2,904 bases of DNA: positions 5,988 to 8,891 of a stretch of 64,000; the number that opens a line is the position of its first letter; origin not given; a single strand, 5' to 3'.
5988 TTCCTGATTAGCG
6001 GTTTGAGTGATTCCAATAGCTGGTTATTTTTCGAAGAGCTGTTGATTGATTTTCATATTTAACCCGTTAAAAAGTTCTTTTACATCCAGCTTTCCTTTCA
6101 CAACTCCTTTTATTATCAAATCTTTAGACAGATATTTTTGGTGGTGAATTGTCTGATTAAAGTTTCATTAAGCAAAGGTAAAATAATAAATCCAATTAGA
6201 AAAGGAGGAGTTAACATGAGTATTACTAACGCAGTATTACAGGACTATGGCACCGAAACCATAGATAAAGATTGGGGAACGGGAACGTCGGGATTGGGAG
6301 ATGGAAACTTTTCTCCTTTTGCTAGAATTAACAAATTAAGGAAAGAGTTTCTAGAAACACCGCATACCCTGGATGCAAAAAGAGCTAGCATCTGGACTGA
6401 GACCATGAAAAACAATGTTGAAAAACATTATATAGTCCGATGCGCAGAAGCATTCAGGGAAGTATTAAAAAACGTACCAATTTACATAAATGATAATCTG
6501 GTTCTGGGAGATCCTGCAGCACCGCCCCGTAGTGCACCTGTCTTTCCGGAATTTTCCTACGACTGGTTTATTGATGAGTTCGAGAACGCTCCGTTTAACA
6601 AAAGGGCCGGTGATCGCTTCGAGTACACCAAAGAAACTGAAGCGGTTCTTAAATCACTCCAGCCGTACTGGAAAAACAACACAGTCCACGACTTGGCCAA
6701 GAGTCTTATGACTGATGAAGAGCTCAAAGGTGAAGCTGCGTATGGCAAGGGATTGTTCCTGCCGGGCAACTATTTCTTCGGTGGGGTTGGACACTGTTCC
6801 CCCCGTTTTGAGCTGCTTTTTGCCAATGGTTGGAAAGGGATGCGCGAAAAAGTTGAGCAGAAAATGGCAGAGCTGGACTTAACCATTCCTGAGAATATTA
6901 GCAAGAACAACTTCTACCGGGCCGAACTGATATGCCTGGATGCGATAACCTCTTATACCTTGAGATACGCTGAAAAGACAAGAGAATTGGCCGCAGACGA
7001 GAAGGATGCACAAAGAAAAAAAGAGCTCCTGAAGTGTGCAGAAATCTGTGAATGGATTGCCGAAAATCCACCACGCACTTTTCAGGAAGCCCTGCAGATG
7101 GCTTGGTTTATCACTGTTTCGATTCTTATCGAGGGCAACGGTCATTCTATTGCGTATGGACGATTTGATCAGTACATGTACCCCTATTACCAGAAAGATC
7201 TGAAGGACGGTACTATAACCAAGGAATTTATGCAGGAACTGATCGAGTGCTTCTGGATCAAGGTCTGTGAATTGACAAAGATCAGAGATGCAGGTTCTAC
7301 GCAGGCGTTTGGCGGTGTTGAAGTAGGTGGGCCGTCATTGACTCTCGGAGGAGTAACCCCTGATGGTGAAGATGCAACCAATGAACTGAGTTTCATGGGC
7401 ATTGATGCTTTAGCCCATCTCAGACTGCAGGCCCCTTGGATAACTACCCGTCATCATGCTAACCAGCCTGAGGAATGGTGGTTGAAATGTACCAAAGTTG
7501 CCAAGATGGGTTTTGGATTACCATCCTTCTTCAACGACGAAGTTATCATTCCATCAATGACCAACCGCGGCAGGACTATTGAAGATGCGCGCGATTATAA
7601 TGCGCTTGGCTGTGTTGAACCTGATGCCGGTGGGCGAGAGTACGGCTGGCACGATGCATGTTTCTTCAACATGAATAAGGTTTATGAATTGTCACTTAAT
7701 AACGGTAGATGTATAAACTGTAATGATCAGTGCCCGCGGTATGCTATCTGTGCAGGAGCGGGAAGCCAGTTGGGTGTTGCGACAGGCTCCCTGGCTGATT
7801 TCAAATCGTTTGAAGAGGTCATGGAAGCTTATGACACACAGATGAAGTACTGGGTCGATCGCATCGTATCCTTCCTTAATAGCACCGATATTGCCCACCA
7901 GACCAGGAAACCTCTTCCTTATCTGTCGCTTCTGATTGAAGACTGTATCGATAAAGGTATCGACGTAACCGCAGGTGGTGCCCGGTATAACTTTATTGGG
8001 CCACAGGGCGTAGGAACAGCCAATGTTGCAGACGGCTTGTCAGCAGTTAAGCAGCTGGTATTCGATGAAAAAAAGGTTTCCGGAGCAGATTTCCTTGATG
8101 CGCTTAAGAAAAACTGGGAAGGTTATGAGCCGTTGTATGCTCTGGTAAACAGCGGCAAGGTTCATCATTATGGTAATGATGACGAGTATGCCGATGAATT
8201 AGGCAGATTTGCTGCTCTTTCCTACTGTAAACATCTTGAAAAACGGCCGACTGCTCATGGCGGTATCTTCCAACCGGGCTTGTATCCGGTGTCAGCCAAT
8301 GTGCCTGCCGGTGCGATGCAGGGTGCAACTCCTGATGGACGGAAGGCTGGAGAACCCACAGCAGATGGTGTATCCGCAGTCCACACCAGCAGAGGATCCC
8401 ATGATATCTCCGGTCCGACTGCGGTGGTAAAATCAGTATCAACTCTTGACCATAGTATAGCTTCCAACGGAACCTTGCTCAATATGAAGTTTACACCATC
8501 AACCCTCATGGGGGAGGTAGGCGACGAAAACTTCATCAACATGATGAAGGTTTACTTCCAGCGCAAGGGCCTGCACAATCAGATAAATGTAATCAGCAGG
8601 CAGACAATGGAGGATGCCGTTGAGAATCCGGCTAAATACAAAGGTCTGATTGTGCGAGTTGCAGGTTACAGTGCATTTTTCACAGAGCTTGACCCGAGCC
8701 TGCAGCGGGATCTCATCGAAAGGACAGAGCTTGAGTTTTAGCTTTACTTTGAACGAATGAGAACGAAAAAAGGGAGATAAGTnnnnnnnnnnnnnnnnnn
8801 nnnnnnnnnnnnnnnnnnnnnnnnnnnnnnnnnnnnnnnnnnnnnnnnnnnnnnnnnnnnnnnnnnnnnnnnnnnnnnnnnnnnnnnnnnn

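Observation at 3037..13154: Sigma-54-controlled glycyl radical enzyme locus coupled to a tungsten AOR instead of a microcompartment/CoA-acylating route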

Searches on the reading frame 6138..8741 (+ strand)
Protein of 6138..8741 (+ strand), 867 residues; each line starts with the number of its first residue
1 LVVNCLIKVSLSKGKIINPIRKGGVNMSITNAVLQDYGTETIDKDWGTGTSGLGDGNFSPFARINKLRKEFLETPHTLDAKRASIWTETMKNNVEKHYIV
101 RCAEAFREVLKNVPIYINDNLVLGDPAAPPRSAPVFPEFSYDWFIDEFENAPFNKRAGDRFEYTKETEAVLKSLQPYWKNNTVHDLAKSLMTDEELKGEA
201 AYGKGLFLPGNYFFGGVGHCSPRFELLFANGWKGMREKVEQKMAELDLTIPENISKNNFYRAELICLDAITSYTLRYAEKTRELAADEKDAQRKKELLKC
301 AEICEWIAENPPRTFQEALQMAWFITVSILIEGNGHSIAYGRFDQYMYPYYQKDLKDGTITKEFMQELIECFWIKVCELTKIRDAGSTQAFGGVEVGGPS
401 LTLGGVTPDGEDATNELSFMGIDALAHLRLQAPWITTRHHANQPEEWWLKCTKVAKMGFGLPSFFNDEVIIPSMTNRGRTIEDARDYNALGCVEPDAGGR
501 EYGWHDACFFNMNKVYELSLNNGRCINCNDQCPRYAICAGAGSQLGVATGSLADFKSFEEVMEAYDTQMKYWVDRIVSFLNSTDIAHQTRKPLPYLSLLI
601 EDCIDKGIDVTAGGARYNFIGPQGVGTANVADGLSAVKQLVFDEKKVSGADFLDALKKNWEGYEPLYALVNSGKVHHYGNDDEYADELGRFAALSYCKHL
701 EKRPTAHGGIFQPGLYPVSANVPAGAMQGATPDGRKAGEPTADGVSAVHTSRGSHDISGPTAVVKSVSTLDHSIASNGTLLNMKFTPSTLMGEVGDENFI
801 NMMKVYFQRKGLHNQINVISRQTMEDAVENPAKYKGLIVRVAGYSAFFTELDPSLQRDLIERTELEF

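Call 3: search_protein_families(library=pfam, proteins=[window:6138-8741:+])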
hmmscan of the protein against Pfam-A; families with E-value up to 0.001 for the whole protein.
window:6138-8741:+ (867 aa): 2 families
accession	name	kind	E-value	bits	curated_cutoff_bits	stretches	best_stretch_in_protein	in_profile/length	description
PF02901.20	PFL-like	-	2.5e-206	687.7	24.3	1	63-725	4-647/647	Pyruvate formate lyase-like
PF01228.26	Gly_radical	-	2.8e-27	95.8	22.2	1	755-849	11-106/106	Glycine radical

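Call 4: search_protein_families(library=ncbifam, proteins=[window:6138-8741:+])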
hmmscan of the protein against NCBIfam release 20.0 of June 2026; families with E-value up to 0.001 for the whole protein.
window:6138-8741:+ (867 aa): 12 families
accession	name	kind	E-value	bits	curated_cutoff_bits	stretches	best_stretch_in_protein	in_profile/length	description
NF048009.1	SfplDhtHpfGKleb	equivalog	1.3e-280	933.2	1000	1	37-867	2-824/824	(2S)-3-sulfopropanediol dehydratase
TIGR01774.1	PFL2-3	subfamily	1.9e-215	717.6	678.2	1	63-865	5-784/786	formate C-acetyltransferase/glycerol dehydratase family glycyl radical enzyme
NF007437.0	PRK09983.1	equivalog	8.6e-180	599.5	1109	2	63-522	4-449/765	formate C-acetyltransferase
NF043068.1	glycl_HYPD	equivalog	1.3e-176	589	1100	1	62-866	2-783/784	trans-4-hydroxy-L-proline dehydratase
NF048011.1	SfplDhtHpsGDes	equivalog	4.1e-155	518.2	1000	1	62-865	24-819/821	(2S)-3-sulfopropanediol dehydratase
TIGR04394.1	choline_CutC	equivalog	1.8e-150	503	1050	1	62-866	3-787/789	choline trimethylamine-lyase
NF033718.1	indole_decarb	equivalog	2.1e-107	360.4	1100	1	63-866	34-867/868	indoleacetate decarboxylase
NF033715.1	glycyl_HPDL_Lrg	equivalog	2.9e-87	293.4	1150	2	254-660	266-678/901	4-hydroxyphenylacetate decarboxylase large subunit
TIGR01255.1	pyr_form_ly_1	equivalog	1.2e-36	126.5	994.2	1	310-863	231-739/744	formate C-acetyltransferase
NF038360.1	rad_fix_GrcA3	exception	3.7e-13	49.4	158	1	797-863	7-73/78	autonomous glycyl radical cofactor GrcA3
TIGR04365.1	spare_glycyl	equivalog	6.5e-13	49.1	170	1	800-863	58-121/126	autonomous glycyl radical cofactor GrcA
NF008341.1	PRK11127.1-1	equivalog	6.7e-13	48.4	145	1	810-863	21-75/80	autonomous glycyl radical cofactor GrcA2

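Call 7: search_solved_structures(query=window:6216-8741:+, max_evalue=1e-20)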
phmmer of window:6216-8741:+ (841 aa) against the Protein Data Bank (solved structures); distinct sequences matched with E-value up to 1e-20: 35.
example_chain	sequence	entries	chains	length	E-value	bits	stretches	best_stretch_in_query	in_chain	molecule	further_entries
1r8w_A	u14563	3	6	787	4.5e-210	703.1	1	34-838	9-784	glycerol dehydratase | B12-independent glycerol dehydratase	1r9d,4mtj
5i2a_A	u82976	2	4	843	7.6e-209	699.1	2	37-634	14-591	Diol-dehydratase | Diol dehydratase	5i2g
9rco_A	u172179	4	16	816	2.1e-189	634.8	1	22-841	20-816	Glycyl radical protein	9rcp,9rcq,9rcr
8yjo_A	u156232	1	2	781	1.4e-158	532.8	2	36-496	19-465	Probable dehydratase PflD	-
9f3w_A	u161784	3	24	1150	2.4e-146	492.3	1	37-840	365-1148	Choline trimethylamine-lyase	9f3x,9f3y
8id0_A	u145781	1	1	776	2.7e-144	485.5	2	532-838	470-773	formate C-acetyltransferase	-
8yjn_A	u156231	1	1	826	2.6e-142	479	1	54-838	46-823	Probable dehydratase YbiW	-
8id7_A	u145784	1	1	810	2.9e-142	478.8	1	54-838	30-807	Probable dehydratase YbiW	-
6xs4_A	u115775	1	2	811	1.3e-140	473.3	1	53-838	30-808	Formate C-acetyltransferase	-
6vxc_A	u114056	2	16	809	1.8e-139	469.5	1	34-841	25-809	Trans-4-hydroxy-L-proline dehydratase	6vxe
8iof_A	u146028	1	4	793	4.6e-129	435.2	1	36-840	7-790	Benzylsuccinate synthase alpha subunit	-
5ymr_B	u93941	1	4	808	2.1e-125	423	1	37-837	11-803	Formate acetyltransferase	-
5fau_A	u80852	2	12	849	3.1e-124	419.2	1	24-839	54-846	Choline trimethylamine-lyase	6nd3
9r0v_A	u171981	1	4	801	5.6e-124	418.3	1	26-839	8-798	Choline trimethylamine-lyase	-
6vue_A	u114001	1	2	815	7.7e-124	417.9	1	30-839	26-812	Choline trimethylamine-lyase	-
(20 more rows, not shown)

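Call 9: find_homologous_proteins(query=window:6216-8741:+, max_evalue=1e-50)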
Query window:6216-8741:+ (841 aa): 7868 proteins with E <= 1e-50 among 8000 candidates; the best 120 are listed.
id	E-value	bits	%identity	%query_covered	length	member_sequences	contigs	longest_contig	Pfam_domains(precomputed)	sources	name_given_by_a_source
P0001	0.0e+0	1759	87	100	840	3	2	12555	PF02901.21,PF01228.27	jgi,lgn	-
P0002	0.0e+0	1727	85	100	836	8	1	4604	PF02901.21,PF01228.27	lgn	-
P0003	0.0e+0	1706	84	100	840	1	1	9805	PF02901.21,PF01228.27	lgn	-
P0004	0.0e+0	1670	82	99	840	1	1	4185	PF02901.21,PF01228.27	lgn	-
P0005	0.0e+0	1661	82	100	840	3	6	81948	PF02901.21,PF01228.27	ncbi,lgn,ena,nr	ncbi:MAG: formate C-acetyltransferase/glycerol dehydratase family glycyl radical enzyme [Firmicutes 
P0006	0.0e+0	1546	76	100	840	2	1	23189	PF02901.21,PF01228.27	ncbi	-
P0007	0.0e+0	1527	75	100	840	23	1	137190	PF02901.21,PF01228.27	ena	-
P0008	0.0e+0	1458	72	99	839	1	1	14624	PF02901.21,PF01228.27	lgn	-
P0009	0.0e+0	1436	71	99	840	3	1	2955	PF02901.21,PF01228.27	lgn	-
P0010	0.0e+0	1434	72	99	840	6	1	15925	PF02901.21,PF01228.27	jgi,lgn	jgi:pyruvate formate-lyase/glycerol dehydratase family glycyl radical enzyme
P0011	0.0e+0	1420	72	99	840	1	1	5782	PF02901.21,PF01228.27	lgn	-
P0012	0.0e+0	1418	69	100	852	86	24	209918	PF02901.21,PF01228.27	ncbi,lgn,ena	-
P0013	0.0e+0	1411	71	100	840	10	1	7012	PF02901.21,PF01228.27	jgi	jgi:formate C-acetyltransferase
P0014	0.0e+0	1409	71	99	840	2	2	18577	PF02901.21,PF01228.27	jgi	-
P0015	0.0e+0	1388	70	99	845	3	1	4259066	PF02901.21,PF01228.27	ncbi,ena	-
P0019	0.0e+0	1378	69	99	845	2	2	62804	PF02901.21,PF01228.27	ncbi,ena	-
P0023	0.0e+0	1366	69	100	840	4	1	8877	PF02901.21,PF01228.27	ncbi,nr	ncbi:MAG: formate C-acetyltransferase/glycerol dehydratase family glycyl radical enzyme [Deltaproteo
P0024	0.0e+0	1360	69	99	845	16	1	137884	PF02901.21,PF01228.27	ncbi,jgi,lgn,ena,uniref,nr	ncbi:formate C-acetyltransferase/glycerol dehydratase family glycyl radical enzyme [Syntrophotalea a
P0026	0.0e+0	1356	68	99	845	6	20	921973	PF02901.21,PF01228.27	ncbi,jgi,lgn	jgi:formate C-acetyltransferase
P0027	0.0e+0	1355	69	99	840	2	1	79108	PF02901.21,PF01228.27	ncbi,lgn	-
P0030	0.0e+0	1305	65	99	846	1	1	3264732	PF02901.21,PF01228.27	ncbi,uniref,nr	ncbi:glycyl radical protein [Natranaerofaba carboxydovora]|uniref:glycyl radical protein n=1 Tax=Nat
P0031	0.0e+0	1200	62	99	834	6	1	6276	PF02901.21,PF01228.27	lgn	-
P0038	0.0e+0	1083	58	98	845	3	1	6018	PF02901.21,PF01228.27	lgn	-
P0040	0.0e+0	1068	55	99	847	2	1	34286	PF02901.21,PF01228.27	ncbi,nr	ncbi:Benzylsuccinate synthase alpha subunit [Pelotomaculum sp. FP]|nr:Benzylsuccinate synthase alpha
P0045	0.0e+0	1052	55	99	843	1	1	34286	PF02901.21,PF01228.27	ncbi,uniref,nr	ncbi:Benzylsuccinate synthase alpha subunit [Pelotomaculum sp. FP]|uniref:(2S)-3-sulfopropanediol de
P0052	0.0e+0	1038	54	100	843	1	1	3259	PF02901.21,PF01228.27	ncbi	ncbi:(2S)-3-sulfopropanediol dehydratase [Petrachloros mirabilis]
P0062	0.0e+0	1025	55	98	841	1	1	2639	PF02901.21,PF01228.27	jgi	-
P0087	5.5e-276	936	50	100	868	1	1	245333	PF02901.21,PF01228.27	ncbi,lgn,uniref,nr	ncbi:formate C-acetyltransferase [Sporobacter termitidis DSM 10068]|uniref:Formate C-acetyltransfera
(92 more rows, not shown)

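Call 10: find_encoding_contigs(protein=P0024, flank=10000, max_places=3)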
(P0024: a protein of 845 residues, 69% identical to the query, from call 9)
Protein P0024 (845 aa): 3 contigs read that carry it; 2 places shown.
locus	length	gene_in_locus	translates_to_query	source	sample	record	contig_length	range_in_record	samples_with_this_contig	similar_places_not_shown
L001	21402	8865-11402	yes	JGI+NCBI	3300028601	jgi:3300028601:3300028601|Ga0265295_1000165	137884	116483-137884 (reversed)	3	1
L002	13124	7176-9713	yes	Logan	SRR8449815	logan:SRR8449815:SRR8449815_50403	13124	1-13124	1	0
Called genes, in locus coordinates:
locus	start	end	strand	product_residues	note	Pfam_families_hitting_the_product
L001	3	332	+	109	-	?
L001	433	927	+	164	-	-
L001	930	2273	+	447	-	PF09994:T6SS_Tle1-like_cat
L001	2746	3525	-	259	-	PF00378:ECH_1, PF16113:ECH_2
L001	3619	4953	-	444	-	PF07690:MFS_1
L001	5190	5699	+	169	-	PF13527:Acetyltransf_9 (weak), PF00583:Acetyltransf_1, PF13508:Acetyltransf_7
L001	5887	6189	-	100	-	PF13560:HTH_31 (weak), PF01381:HTH_3 (weak)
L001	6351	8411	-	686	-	PF10114:PocR, PF02518:HATPase_c, PF00072:Response_reg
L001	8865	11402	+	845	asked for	PF02901:PFL-like, PF01228:Gly_radical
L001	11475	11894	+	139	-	PF03928:HbpS-like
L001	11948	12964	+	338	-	PF13353:Fer4_12 (weak), PF13237:Fer4_10 (faint), PF12838:Fer4_7 (weak), PF13187:Fer4_9 (weak), PF00037:Fer4 (weak), PF12837:Fer4_6 (weak), PF04055:Radical_SAM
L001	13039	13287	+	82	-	-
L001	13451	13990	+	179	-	-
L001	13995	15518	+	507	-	PF00158:Sigma54_activat, PF14532:Sigma54_activ_2, PF07724:AAA_2 (faint), PF07728:AAA_5 (weak), PF25601:AAA_lid_14, PF02954:HTH_8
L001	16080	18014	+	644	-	PF07715:Plug, PF00593:TonB_dep_Rec_b-barrel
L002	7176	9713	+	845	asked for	PF02901:PFL-like, PF01228:Gly_radical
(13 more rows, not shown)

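Call 11: find_encoding_contigs(protein=P0005, flank=10000, max_places=3)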
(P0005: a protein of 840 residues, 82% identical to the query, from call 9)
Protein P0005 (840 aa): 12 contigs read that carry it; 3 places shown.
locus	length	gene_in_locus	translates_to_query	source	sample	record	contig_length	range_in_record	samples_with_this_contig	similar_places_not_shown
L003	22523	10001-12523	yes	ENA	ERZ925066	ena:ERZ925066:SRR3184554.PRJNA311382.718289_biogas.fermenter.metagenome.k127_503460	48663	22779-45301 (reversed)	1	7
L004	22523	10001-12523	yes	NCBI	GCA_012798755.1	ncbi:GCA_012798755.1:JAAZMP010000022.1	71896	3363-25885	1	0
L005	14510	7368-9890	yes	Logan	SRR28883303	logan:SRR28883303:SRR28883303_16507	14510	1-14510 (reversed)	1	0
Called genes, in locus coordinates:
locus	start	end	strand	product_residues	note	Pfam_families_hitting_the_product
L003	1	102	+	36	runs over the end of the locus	-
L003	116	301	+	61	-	-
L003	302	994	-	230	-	PF07833:Cu_amine_oxidN1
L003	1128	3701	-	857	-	-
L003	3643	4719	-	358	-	PF01555:N6_N4_Mtase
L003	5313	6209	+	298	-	PF20434:BD-FAE (faint), PF00561:Abhydrolase_1, PF12146:Hydrolase_4, PF12697:Abhydrolase_6 (weak), PF00326:Peptidase_S9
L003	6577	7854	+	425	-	PF10114:PocR, PF06580:His_kinase, PF02518:HATPase_c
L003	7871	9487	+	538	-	PF00072:Response_reg, PF17853:GGDEF_2, PF00165:HTH_AraC (weak), PF12833:HTH_18, PF00165:HTH_AraC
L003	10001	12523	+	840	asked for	PF02901:PFL-like, PF01228:Gly_radical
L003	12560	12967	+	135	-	PF03928:HbpS-like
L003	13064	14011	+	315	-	PF25928:DUF7973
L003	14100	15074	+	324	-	PF13353:Fer4_12 (faint), PF12838:Fer4_7 (faint), PF00037:Fer4 (weak), PF04055:Radical_SAM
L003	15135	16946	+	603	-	PF02730:AFOR_N, PF01314:AFOR_C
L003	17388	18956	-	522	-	PF00474:SSF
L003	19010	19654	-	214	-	PF13510:Fer2_4, PF12837:Fer4_6 (faint), PF10588:NADH-G_4Fe-4S_3, PF22117:Fer4_Nqo3, PF12838:Fer4_7 (weak), PF00037:Fer4 (weak)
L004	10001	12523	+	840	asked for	PF02901:PFL-like, PF01228:Gly_radical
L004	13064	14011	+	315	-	PF25928:DUF7973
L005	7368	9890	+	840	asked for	PF02901:PFL-like, PF01228:Gly_radical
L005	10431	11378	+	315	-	PF25928:DUF7973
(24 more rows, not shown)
